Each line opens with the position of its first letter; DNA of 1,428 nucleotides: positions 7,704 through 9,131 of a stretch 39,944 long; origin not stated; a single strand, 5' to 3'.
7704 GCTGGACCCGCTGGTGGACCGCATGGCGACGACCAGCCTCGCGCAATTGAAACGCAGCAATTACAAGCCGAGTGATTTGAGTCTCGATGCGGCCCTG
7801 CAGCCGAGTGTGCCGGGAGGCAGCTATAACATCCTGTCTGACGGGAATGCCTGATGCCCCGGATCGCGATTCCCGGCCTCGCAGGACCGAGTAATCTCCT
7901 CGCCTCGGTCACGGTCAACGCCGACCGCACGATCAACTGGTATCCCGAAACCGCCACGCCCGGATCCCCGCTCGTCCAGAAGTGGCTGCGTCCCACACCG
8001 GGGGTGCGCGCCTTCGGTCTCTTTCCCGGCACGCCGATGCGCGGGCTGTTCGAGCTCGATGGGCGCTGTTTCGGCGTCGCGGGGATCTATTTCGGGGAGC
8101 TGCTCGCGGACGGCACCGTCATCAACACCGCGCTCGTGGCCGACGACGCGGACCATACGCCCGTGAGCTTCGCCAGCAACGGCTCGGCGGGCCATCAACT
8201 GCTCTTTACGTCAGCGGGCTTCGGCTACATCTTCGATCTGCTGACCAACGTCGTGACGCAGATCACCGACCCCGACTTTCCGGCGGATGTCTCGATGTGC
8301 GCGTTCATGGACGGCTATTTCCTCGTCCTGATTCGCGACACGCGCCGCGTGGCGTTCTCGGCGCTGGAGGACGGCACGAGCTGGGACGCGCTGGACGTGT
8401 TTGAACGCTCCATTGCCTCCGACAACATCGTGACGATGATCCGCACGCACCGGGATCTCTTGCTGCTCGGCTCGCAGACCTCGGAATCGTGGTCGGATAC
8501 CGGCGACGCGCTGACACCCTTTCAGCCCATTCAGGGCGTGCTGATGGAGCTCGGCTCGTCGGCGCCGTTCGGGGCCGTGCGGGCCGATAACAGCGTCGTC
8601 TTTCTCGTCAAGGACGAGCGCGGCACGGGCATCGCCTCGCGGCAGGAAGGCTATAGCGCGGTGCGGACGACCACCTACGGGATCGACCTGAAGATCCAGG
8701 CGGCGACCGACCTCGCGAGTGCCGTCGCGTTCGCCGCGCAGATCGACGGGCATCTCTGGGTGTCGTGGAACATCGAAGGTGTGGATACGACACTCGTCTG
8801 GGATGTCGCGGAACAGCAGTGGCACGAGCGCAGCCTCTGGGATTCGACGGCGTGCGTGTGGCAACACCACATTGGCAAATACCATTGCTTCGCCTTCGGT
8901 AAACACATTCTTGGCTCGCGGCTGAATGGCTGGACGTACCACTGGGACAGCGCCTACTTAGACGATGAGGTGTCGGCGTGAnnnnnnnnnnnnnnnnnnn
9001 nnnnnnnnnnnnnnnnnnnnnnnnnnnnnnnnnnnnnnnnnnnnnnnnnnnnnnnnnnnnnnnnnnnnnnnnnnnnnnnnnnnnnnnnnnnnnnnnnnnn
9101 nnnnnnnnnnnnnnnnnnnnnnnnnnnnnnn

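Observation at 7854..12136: P22 gp10-type tail hub gene stops at its domain boundary and its C-terminal domain reappears twice downstream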

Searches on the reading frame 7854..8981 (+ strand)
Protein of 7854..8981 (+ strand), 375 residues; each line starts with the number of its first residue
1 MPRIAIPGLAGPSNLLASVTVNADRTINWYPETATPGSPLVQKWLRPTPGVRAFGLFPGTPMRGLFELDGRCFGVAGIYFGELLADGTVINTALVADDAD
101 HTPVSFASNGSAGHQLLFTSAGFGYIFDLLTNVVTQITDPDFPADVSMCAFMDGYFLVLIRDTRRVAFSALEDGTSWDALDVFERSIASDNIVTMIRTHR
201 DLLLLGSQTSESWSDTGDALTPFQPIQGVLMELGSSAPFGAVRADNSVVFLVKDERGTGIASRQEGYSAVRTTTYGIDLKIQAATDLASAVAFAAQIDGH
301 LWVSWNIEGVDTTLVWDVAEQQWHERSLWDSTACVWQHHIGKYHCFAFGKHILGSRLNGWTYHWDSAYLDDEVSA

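Call 3: search_protein_families(library=pfam, proteins=[window:7854-8981:+], max_evalue=0.1)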
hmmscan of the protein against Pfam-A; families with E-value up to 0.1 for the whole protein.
window:7854-8981:+ (375 aa): 0 families

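Call 4: search_protein_families(library=phrogs, proteins=[window:7854-8981:+], max_evalue=0.01)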
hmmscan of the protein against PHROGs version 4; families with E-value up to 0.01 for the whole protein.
window:7854-8981:+ (375 aa): 1 family
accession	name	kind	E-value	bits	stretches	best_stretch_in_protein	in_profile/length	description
phrog_578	-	connector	6.9e-56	190.7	1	1-371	1-364/486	head closure Hc3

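Call 6: search_dna_similar(query=window:7854-8981:+, collection=phages, mode=protein, max_rows=40)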
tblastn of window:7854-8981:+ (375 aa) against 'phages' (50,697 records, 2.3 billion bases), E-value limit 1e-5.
Records with a match: 46; places in all: 46; records where one place covers at least 80% of the query: 43.
Best place of each record, by identity: <60% 46.
By first word of the organism name: Vibrio 18; Caudoviricetes 9; Xylella 3; Phage 2; Rhodoferax 2; Shewanella 2; Thalassomonas 2; Pseudanabaena 2; Bacteriophage 1; Pseudomonas 1; and 4 more.
By host as written in the record: - 13; Vibrio crassostreae 10; Rhodoferax sp. IMCC26218 2; Vibrio tasmaniensis 2; Shewanella inventionis KX27 2; Thalassomonas loyana LMG 22536 2; Xylella fastidiosa 2; Pseudanabaena sp. 2; and 10 more.
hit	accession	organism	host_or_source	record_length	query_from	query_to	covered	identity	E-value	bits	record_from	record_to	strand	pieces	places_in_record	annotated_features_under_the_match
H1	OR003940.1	Phage DSL-LC05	Gammaproteobacteria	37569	9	371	97%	32.8%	8e-46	174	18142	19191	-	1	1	packaged DNA stabilization protein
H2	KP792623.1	Rhodoferax phage P26218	Rhodoferax sp. IMCC26218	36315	9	371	97%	30.2%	3e-35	142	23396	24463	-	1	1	hypothetical protein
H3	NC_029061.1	Rhodoferax phage P26218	Rhodoferax sp. IMCC26218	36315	9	371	97%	30.2%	3e-35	142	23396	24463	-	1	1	head closure Hc3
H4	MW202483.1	Caudoviricetes sp.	Manatee Spring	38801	9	332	86%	31.5%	9e-41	159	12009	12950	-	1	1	phage stabilization protein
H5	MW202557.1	Caudoviricetes sp.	Manatee Spring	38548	9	365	95%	28.5%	2e-34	140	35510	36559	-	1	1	phage stabilization protein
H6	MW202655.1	Bacteriophage sp.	Manatee Spring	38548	9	365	95%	28.5%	2e-34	140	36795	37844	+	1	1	phage stabilization protein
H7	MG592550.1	Vibrio phage 1.184.A._10N.286.49.A5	Vibrio cyclitrophicus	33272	27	372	92%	29.4%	2e-30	128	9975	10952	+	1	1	stabilization protein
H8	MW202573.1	Caudoviricetes sp.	Manatee Spring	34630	11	362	94%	28.8%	1e-35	143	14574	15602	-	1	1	phage stabilization protein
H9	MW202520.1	Caudoviricetes sp.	Manatee Spring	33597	4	366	97%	27.8%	2e-25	113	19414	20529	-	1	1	phage stabilization protein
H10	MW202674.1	Caudoviricetes sp.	Manatee Spring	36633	8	375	98%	27.3%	8e-31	129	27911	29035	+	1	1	phage stabilization protein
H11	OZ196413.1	Vibrio phage D478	Seawater and oysters mix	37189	27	372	92%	28.8%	1e-28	123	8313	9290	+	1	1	head closure Hc3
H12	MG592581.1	Vibrio phage 1.211.A._10N.222.52.F11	Vibrio tasmaniensis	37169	27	372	92%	28.8%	9e-28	120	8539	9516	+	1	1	stabilization protein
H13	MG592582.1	Vibrio phage 1.211.B._10N.222.52.F11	Vibrio tasmaniensis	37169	27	372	92%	28.8%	9e-28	120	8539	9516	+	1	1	stabilization protein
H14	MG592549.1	Vibrio phage 1.183.O._10N.286.48.B7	Vibrio sp.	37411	27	372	92%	28.7%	4e-28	122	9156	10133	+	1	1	stabilization protein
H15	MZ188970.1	Phage CBW1004C-Prop1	-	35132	14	371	95%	27.5%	2e-22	105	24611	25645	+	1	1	DNA-stabilizing protein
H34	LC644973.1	Acetobacter phage phiAX1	Acetobacter sp. ATCC 21760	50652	1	342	91%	27.5%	5e-18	92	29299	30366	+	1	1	hypothetical protein | cycloisomaltooligosaccharide glucanotransferase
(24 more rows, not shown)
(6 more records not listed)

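Call 7: get_annotated_region(hit=H1, flank=6000)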
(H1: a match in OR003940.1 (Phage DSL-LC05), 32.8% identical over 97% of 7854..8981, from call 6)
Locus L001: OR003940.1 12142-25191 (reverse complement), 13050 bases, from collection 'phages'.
description: Phage DSL-LC05, complete genome.
organism: Phage DSL-LC05 (NCBI taxid 3058959)
taxonomy: Viruses; Duplodnaviria; Heunggongvirae; Uroviricota; Caudoviricetes
host: Gammaproteobacteria; source: water sample of Dishui Lake; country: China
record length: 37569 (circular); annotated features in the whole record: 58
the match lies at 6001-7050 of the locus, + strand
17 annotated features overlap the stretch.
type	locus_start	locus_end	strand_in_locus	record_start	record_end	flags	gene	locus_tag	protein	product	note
CDS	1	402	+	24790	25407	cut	-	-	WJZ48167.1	hypothetical protein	-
CDS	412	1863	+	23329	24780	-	-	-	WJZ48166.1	tailspike protein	-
CDS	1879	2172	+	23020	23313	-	-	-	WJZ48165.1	hypothetical protein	-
CDS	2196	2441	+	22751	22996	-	-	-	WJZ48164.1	hypothetical protein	-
CDS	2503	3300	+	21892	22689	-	-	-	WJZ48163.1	scaffolding protein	-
CDS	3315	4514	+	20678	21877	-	-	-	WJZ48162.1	major capsid protein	-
CDS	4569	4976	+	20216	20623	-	-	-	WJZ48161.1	hypothetical protein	-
CDS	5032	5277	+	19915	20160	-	-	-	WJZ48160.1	hypothetical protein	-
CDS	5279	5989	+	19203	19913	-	-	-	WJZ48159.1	tail adaptor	-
CDS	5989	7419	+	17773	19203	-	-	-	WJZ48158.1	packaged DNA stabilization protein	packaged DNA stabilization protein gp10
CDS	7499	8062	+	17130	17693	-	-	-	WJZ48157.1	sialate O-acetylesterase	-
CDS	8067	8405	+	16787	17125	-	-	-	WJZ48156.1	hypothetical protein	-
CDS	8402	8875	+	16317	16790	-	-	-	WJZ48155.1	putative tail fiber protein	-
CDS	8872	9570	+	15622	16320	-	-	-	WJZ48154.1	DNA transfer protein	DNA transfer protein p32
CDS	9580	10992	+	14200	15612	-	-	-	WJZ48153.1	hypothetical protein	-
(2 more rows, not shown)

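Call 8: get_annotated_region(hit=H3, flank=6000)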
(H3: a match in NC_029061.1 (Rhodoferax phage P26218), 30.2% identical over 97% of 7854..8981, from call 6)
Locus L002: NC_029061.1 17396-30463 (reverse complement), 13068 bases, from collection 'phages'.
description: Rhodoferax phage P26218, complete genome.
organism: Rhodoferax phage P26218 (NCBI taxid 1636270)
taxonomy: Viruses; Duplodnaviria; Heunggongvirae; Uroviricota; Caudoviricetes
host: Rhodoferax sp. IMCC26218; source: -; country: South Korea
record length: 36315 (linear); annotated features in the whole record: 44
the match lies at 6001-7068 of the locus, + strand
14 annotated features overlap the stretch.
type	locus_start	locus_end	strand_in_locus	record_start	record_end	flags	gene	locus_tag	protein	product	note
CDS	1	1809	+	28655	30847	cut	-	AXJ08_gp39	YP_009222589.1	portal protein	-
CDS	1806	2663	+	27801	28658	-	-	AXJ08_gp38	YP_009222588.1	head scaffolding protein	similar to scaffold protein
CDS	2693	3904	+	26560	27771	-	-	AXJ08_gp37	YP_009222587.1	major head protein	-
CDS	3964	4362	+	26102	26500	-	-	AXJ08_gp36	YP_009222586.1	hypothetical protein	-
CDS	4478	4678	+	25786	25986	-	-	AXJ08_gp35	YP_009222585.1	hypothetical protein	-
CDS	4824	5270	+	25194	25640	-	-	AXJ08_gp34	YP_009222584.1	hypothetical protein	-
CDS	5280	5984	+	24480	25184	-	-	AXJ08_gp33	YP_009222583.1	hypothetical protein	-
CDS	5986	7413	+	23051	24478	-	-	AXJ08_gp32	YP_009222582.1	head closure Hc3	similar to packaged DNA stabilization protein gp10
CDS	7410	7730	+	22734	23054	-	-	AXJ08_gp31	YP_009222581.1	hypothetical protein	-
CDS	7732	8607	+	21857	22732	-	-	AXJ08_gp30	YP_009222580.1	hypothetical protein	similar to putative tail fiber protein [Ralstonia phage RSK1]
CDS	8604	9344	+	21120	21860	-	-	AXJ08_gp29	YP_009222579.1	DNA ejection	-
CDS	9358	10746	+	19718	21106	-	-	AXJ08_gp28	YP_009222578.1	hypothetical protein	-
CDS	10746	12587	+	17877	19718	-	-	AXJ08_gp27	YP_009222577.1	hypothetical protein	-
CDS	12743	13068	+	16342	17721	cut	-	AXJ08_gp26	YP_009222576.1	hypothetical protein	-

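Call 9: find_homologous_proteins(query=window:7854-8981:+, max_evalue=0.00001)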
Query window:7854-8981:+ (375 aa): 239 proteins with E <= 0.00001 among 7899 candidates; the best 120 are listed.
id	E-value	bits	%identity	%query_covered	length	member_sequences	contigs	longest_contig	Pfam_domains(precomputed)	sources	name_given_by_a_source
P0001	1.1e-249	846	98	100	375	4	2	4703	PF11134.14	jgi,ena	-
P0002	2.9e-224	762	87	100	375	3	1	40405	PF11134.14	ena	-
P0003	3.7e-201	686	80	100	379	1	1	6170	PF11134.14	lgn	-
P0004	6.2e-126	438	56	99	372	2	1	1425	PF11134.14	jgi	-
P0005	1.2e-120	421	53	99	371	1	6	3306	PF11134.14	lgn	-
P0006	3.4e-118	413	53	99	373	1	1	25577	PF11134.14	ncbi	-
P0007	7.7e-118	412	53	99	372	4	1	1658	PF11134.14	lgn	-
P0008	3.0e-117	410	53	99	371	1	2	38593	PF11134.14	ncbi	-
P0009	6.1e-116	405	52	99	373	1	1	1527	PF11134.14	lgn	-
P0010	8.1e-116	405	53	99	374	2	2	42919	PF11134.14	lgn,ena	-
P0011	1.7e-115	404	52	99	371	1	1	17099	PF11134.14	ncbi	-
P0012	1.6e-114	401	51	100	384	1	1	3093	PF11134.14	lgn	-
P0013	6.4e-113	396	49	99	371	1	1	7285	PF11134.14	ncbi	-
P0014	5.8e-112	392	51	99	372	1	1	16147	PF11134.14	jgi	jgi:hypothetical protein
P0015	6.5e-109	382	51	99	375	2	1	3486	PF11134.14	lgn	-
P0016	9.0e-104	365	47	99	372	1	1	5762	PF11134.14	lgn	-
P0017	8.6e-103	362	47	99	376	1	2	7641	PF11134.14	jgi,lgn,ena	-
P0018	1.6e-101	358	47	100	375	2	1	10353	PF11134.14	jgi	jgi:hypothetical protein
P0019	1.7e-101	358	53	83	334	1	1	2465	PF11134.14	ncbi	-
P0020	4.3e-99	350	48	100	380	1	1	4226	PF11134.14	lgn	-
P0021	3.8e-98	347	49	95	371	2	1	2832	PF11134.14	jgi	jgi:hypothetical protein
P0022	6.0e-98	346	47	97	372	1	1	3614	PF11134.14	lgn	-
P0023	6.0e-98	346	43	100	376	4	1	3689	PF11134.14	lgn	-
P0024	1.0e-97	345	46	98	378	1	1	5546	PF11134.14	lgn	-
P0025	1.3e-95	339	48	99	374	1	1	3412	PF11134.14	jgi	jgi:hypothetical protein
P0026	1.5e-95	338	46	98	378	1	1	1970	PF11134.14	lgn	-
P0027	1.2e-94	335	44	99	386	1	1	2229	PF11134.14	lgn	-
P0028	4.4e-94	334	46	94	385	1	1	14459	PF11134.14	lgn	-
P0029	1.8e-93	332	45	98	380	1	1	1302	PF11134.14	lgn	-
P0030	2.5e-93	331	45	100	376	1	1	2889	PF11134.14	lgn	-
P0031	2.2e-92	328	44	98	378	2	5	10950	PF11134.14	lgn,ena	-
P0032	1.1e-91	326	43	99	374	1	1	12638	PF11134.14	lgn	-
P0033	3.2e-91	324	47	99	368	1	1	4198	PF11134.14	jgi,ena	-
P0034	4.9e-91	324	43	100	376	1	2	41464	PF11134.14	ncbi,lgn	-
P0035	5.4e-91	323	45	98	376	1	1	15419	PF11134.14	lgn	-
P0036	9.0e-90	319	41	99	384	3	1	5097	PF11134.14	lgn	-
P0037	6.0e-89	317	43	97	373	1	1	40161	PF11134.14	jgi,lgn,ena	-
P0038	6.2e-89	317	43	98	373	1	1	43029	PF11134.14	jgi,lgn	jgi:hypothetical protein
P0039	8.2e-89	316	44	99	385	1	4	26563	PF11134.14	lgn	-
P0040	1.4e-88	315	42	99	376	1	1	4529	PF11134.14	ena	-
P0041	1.5e-88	315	44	99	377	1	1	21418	PF11134.14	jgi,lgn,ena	-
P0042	1.6e-88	315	45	97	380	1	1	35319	PF11134.14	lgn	-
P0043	1.7e-88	315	44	99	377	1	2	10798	PF11134.14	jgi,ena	-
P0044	4.0e-88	314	43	99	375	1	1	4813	PF11134.14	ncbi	-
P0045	4.5e-88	314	45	97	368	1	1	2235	PF11134.14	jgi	jgi:hypothetical protein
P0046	8.5e-88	313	46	97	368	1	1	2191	PF11134.14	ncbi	-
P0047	3.0e-87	311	44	95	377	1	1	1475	PF11134.14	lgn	-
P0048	3.5e-87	311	43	99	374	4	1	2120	PF11134.14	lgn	-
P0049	5.7e-87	310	46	97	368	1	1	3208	PF11134.14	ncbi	-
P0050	1.4e-86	309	43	99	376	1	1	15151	PF11134.14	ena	-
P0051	2.3e-86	308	43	98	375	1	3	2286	PF11134.14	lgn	-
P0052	6.0e-86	307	44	99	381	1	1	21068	PF11134.14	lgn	-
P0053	1.2e-85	306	43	97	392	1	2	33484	PF11134.14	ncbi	-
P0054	1.2e-85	306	44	99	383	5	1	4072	PF11134.14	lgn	-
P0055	1.6e-85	305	44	97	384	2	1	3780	PF11134.14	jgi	jgi:hypothetical protein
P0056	7.3e-85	303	44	95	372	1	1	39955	PF11134.14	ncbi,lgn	-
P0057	9.2e-85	303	43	99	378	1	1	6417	PF11134.14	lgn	-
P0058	1.3e-84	302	45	97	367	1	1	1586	PF11134.14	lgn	-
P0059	3.5e-84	301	41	98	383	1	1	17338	PF11134.14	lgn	-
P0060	4.7e-84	301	43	97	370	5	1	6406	PF11134.14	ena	-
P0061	4.9e-84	300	45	96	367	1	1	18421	PF11134.14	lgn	-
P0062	7.1e-84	300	42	98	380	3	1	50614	PF11134.14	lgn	-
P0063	1.1e-83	299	43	96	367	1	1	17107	PF11134.14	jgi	jgi:hypothetical protein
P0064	1.2e-83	299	39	99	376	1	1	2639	PF11134.14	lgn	-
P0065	2.8e-83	298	43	100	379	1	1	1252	PF11134.14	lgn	-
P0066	2.9e-83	298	41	99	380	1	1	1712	PF11134.14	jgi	jgi:hypothetical protein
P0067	4.0e-83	297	42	97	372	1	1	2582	PF11134.14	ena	-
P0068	7.0e-83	297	42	98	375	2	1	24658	PF11134.14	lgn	-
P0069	9.8e-83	296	43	96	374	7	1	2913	PF11134.14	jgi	-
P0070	1.9e-82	295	43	96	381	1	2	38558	PF11134.14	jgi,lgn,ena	-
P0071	2.6e-82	295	40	98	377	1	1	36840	PF11134.14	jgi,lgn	jgi:hypothetical protein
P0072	5.3e-82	294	44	92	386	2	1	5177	PF11134.14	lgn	-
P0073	7.4e-82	293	42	100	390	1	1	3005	PF11134.14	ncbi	-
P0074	1.7e-81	292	41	97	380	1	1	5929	PF11134.14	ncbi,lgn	-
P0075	2.2e-81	292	43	100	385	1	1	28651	PF11134.14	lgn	-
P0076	3.2e-81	291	43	100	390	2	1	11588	PF11134.14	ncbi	-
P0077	3.8e-81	291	42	100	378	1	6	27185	PF11134.14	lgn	-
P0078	6.1e-81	290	43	99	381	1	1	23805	PF11134.14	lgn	-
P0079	2.7e-80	288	43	96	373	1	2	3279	PF11134.14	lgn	-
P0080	1.7e-79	286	41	96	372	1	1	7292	PF11134.14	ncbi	-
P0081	4.7e-79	284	42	99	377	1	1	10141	PF11134.14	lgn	-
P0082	7.0e-79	283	40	99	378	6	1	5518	PF11134.14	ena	-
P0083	8.6e-79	283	41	99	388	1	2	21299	PF11134.14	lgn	-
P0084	1.1e-78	283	43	96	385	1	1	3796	PF11134.14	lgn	-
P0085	1.2e-78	283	43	93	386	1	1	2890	PF11134.14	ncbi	-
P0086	1.3e-78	283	42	97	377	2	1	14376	PF11134.14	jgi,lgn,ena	-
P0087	1.4e-78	282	41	99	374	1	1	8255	PF11134.14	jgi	jgi:hypothetical protein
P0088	1.7e-78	282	44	96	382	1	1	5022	PF11134.14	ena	-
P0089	2.4e-78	282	42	99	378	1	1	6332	PF11134.14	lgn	-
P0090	2.6e-78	282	42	100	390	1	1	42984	PF11134.14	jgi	jgi:hypothetical protein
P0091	2.8e-78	281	42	100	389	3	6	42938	PF11134.14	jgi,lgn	jgi:hypothetical protein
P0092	5.6e-78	281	41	100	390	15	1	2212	PF11134.14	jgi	jgi:hypothetical protein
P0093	1.2e-77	279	41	98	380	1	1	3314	PF11134.14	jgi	jgi:hypothetical protein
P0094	1.4e-77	279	40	99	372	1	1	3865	PF11134.14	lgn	-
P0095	1.6e-77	279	41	99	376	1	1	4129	PF11134.14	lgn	-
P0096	1.9e-77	279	41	100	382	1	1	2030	PF11134.14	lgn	-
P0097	3.9e-77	278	41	98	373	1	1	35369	PF11134.14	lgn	-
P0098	5.8e-77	277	42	96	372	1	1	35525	PF11134.14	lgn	-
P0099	6.3e-77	277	41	99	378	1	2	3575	PF11134.14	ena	-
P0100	1.7e-76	276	40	100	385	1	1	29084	PF11134.14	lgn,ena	-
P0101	2.5e-76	275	42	97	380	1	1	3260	PF11134.14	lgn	-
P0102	3.0e-76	275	45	97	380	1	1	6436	PF11134.14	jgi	jgi:hypothetical protein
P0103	1.1e-75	273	41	95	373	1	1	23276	PF11134.14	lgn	-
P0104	2.3e-75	272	42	100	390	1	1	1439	PF11134.14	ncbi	-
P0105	2.7e-75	272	41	98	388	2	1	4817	PF11134.14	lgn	-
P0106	2.0e-74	269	42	99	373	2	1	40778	PF11134.14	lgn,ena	-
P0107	1.3e-73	266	41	99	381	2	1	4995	PF11134.14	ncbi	-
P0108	1.7e-73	266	46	82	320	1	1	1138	PF11134.14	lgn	-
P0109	4.7e-73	264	45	82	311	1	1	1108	PF11134.14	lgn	-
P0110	2.1e-72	262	38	99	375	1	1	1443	PF11134.14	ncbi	-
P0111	2.9e-72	262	40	99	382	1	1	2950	PF11134.14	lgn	-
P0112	1.6e-70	256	42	99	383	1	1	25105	PF11134.14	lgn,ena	-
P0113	2.3e-70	255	40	99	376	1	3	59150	PF11134.14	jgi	jgi:hypothetical protein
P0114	2.7e-70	255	38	97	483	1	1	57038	PF11134.14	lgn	-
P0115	1.0e-69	253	41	98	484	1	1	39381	PF11134.14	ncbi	-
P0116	1.4e-67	246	38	95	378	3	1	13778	PF11134.14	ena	-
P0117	2.1e-67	246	37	99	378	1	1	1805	PF11134.14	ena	-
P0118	4.3e-67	245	39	95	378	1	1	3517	PF11134.14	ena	-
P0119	3.9e-65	238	40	89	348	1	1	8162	PF11134.14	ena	-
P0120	6.6e-65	237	41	93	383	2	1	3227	PF11134.14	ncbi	-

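Call 11: find_encoding_contigs(protein=P0002, flank=8000, max_places=3)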
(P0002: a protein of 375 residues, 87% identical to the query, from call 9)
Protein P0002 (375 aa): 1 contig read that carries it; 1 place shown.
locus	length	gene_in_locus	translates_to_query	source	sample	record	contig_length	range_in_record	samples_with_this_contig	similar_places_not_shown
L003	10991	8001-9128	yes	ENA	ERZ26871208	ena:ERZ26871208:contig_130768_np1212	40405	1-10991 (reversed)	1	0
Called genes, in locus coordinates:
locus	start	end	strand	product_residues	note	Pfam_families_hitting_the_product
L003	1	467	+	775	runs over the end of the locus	PF16510:P22_portal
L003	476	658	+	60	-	-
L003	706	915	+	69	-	-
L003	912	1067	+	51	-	-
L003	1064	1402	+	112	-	-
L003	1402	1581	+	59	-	-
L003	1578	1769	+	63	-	-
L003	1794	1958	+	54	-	-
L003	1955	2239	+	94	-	-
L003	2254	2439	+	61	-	-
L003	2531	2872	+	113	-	-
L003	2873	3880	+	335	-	-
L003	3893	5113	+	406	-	PF11651:P22_CoatProtein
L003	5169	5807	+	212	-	PF01541:GIY-YIG (weak), PF07460:NUMOD3 (faint)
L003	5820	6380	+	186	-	-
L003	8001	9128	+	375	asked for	PF11134:Phage_stabilise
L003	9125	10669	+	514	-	PF11134:Phage_stabilise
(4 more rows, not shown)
